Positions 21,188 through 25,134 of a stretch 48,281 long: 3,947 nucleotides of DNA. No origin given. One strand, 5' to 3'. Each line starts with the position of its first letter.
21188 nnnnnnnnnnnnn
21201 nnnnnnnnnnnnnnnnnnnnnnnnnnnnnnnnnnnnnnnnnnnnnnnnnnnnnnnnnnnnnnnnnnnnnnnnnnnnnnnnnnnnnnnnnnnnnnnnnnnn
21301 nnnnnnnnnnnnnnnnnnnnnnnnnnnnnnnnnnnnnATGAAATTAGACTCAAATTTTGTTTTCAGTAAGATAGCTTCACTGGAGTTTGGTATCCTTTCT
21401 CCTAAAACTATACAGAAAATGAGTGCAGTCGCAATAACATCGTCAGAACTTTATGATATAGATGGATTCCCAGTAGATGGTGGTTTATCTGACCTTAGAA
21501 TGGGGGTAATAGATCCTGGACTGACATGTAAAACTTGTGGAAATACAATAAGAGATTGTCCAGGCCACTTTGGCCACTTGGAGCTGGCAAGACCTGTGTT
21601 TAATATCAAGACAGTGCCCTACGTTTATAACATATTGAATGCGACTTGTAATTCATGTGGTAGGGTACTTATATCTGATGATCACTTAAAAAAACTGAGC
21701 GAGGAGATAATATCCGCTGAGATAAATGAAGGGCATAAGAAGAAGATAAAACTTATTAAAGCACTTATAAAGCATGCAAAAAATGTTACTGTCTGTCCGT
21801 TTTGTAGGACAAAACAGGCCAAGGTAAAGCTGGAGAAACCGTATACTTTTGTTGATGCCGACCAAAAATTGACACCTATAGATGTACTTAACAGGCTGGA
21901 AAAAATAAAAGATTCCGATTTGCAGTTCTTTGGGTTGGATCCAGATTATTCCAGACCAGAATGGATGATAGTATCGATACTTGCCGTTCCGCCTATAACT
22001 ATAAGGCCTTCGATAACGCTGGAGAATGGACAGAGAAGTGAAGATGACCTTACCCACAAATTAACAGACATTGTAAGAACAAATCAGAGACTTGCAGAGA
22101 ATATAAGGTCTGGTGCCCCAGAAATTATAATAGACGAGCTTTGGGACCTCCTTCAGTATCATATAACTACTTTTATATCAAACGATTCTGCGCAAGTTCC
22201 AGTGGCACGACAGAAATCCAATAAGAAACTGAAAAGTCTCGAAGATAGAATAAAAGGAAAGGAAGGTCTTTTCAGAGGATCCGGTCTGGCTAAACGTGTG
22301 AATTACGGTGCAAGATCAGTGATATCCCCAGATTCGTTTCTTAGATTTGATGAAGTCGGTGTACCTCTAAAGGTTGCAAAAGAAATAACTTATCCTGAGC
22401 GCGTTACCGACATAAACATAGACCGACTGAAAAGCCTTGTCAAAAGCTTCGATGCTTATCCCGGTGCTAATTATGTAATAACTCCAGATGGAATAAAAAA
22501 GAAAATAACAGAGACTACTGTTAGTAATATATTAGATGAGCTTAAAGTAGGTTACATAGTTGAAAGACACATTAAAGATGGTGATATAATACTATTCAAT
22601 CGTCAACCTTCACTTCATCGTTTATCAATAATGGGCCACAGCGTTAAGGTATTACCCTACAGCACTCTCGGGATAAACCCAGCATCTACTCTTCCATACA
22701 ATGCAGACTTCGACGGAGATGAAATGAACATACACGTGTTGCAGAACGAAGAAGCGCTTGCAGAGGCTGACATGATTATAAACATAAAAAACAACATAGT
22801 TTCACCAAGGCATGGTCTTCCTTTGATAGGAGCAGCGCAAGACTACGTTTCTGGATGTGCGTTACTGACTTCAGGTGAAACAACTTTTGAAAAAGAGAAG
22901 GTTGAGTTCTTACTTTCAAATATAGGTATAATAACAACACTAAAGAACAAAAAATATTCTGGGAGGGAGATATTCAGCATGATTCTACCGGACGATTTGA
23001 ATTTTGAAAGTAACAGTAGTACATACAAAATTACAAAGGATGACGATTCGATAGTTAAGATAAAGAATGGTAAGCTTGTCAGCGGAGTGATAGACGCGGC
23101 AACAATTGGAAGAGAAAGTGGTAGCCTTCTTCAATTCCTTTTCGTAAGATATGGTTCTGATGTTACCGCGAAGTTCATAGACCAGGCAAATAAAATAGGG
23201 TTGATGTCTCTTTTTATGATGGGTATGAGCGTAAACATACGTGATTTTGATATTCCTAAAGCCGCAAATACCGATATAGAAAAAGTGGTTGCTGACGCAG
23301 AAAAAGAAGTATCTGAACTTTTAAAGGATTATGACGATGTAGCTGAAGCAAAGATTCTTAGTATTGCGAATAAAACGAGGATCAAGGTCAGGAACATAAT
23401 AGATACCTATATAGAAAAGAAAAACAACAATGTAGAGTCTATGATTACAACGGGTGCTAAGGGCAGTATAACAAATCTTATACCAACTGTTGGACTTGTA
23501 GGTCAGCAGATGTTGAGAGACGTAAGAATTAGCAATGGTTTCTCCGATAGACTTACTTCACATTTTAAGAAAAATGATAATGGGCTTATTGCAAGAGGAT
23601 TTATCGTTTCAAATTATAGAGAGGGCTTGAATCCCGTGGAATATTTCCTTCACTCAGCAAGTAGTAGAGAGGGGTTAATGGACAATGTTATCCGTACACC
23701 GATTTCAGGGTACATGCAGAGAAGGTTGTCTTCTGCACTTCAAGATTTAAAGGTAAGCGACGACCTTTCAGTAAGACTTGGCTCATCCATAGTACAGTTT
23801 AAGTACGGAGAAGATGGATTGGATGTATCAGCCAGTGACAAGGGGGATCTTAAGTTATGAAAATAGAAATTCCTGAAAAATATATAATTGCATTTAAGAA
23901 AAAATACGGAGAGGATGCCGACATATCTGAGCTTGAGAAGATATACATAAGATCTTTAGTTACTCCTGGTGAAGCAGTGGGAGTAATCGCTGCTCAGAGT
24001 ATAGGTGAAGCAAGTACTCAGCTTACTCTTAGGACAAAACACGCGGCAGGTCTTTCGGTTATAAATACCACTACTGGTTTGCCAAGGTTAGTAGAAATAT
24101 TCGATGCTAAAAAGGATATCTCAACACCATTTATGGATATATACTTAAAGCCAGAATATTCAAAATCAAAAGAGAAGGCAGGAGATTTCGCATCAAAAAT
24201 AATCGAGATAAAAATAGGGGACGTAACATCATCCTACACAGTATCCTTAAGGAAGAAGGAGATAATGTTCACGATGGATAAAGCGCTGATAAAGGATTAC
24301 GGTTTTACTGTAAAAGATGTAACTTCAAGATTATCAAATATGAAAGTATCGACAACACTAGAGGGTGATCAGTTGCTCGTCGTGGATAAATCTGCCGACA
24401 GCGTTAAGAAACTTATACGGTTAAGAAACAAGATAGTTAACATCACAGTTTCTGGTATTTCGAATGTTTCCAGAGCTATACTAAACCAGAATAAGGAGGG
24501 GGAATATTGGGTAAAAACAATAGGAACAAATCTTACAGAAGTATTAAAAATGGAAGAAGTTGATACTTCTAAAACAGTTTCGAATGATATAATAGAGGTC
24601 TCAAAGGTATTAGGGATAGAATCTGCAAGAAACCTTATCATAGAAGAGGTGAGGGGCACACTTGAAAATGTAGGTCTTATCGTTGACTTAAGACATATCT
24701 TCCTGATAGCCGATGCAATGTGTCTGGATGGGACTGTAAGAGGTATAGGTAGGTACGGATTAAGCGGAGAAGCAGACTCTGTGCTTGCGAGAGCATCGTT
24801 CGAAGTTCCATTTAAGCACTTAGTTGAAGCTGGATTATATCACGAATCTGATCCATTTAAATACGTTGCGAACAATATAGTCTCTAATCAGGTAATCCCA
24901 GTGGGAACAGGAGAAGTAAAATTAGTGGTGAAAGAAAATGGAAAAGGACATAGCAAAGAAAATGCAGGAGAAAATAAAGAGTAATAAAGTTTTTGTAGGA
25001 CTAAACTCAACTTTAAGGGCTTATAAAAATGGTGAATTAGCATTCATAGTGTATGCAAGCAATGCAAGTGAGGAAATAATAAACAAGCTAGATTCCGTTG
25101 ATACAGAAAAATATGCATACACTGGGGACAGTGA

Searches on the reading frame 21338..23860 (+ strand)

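Call 28: search_protein_families(library=pfam, proteins=[window:21338-23860:+], max_evalue=0.0001)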
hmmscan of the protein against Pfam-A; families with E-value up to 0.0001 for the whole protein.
window:21338-23860:+ (840 aa): 5 families
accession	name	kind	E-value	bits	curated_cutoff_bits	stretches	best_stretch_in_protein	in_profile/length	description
PF04997.17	RNA_pol_Rpb1_1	-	6.3e-89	298.8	39.7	1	11-314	3-310/312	RNA polymerase Rpb1, domain 1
PF00623.25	RNA_pol_Rpb1_2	-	8.3e-61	205.5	25.3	1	319-482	2-165/166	RNA polymerase Rpb1, domain 2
PF04983.23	RNA_pol_Rpb1_3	-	3.5e-31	108.7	28.9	1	486-636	1-161/162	RNA polymerase Rpb1, domain 3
PF05000.22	RNA_pol_Rpb1_4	-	8.5e-20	71.1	24.8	1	658-756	11-107/107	RNA polymerase Rpb1, domain 4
PF04998.22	RNA_pol_Rpb1_5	-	2.9e-16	60.2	28.5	1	763-827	1-66/267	RNA polymerase Rpb1, domain 5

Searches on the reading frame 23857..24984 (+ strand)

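Call 28: search_protein_families(library=pfam, proteins=[window:23857-24984:+], max_evalue=0.0001)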
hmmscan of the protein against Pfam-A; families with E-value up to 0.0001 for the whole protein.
window:23857-24984:+ (375 aa): 1 family
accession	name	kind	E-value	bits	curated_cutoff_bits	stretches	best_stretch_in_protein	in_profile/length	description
PF04998.22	RNA_pol_Rpb1_5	-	5.4e-49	167.5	28.5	1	14-306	59-263/267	RNA polymerase Rpb1, domain 5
